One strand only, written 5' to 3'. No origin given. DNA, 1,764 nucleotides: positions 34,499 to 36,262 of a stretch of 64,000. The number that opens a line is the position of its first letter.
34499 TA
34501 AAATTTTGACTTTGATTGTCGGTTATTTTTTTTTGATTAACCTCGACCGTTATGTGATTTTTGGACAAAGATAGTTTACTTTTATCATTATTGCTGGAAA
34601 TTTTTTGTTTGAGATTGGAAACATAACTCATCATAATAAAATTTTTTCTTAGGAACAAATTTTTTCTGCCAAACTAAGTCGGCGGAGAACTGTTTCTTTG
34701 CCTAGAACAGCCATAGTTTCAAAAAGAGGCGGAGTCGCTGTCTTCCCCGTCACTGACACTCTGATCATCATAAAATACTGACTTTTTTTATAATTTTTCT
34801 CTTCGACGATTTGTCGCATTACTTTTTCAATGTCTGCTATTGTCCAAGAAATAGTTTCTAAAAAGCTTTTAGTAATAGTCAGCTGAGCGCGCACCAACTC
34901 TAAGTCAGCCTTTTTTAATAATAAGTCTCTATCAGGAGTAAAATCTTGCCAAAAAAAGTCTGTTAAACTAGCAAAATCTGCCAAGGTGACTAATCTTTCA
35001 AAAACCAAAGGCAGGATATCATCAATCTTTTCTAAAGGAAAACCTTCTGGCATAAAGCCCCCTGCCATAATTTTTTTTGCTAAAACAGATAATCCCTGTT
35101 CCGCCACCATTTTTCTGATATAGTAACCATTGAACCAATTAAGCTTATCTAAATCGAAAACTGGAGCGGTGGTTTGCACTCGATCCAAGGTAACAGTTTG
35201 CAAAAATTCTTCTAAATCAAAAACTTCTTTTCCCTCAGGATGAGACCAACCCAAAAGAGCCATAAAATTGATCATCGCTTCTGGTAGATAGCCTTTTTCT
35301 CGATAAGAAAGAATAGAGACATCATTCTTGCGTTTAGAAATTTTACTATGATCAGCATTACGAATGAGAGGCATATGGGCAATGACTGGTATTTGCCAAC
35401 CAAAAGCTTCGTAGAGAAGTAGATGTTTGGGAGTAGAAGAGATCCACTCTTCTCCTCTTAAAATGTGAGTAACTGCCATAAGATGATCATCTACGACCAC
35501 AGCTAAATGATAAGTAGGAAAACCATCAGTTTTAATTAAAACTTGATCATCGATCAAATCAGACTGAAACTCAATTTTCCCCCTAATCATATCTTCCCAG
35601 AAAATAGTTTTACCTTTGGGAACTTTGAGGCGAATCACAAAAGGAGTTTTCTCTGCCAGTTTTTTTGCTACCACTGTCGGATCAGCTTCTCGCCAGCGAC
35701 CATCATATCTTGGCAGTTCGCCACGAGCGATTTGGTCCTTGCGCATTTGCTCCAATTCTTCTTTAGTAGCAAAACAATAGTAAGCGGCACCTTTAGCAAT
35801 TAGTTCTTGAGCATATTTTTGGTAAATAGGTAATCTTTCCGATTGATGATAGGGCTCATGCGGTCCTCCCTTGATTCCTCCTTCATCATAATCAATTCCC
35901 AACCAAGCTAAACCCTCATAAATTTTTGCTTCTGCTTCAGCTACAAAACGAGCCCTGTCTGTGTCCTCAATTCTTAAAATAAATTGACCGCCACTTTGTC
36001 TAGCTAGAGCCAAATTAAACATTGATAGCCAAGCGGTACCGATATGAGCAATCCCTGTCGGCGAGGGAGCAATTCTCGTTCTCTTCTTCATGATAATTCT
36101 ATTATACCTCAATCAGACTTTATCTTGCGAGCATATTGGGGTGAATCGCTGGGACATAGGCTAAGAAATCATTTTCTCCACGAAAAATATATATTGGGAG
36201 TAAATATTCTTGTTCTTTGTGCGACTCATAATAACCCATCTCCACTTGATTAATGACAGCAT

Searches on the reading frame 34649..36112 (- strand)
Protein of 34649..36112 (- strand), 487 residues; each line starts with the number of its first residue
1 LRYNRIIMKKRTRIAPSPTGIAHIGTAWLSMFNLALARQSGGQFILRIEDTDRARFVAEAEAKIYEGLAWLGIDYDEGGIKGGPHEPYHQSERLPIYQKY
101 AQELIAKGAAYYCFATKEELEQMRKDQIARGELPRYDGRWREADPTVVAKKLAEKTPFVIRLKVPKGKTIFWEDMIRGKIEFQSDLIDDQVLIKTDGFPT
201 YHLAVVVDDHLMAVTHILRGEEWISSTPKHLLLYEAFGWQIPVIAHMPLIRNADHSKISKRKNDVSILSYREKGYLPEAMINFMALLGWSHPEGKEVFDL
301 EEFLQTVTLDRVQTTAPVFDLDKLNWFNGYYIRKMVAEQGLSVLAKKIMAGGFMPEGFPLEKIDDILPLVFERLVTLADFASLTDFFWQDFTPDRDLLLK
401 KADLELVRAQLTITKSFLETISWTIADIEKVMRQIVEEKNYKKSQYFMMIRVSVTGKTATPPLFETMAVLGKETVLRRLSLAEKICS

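Call 34: search_protein_families(library=pfam, proteins=[window:34649-36112:-], max_evalue=0.00001)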
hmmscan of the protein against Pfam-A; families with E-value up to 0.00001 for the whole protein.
window:34649-36112:- (487 aa): 2 families
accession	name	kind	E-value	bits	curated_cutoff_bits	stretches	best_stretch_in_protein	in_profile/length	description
PF00749.27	tRNA-synt_1c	-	1.2e-105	353.3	23.4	1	11-326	3-314/314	tRNA synthetases class I (E and Q), catalytic domain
PF19269.4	Anticodon_2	-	3.5e-26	92.7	23.6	1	361-480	14-138/141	Anticodon binding domain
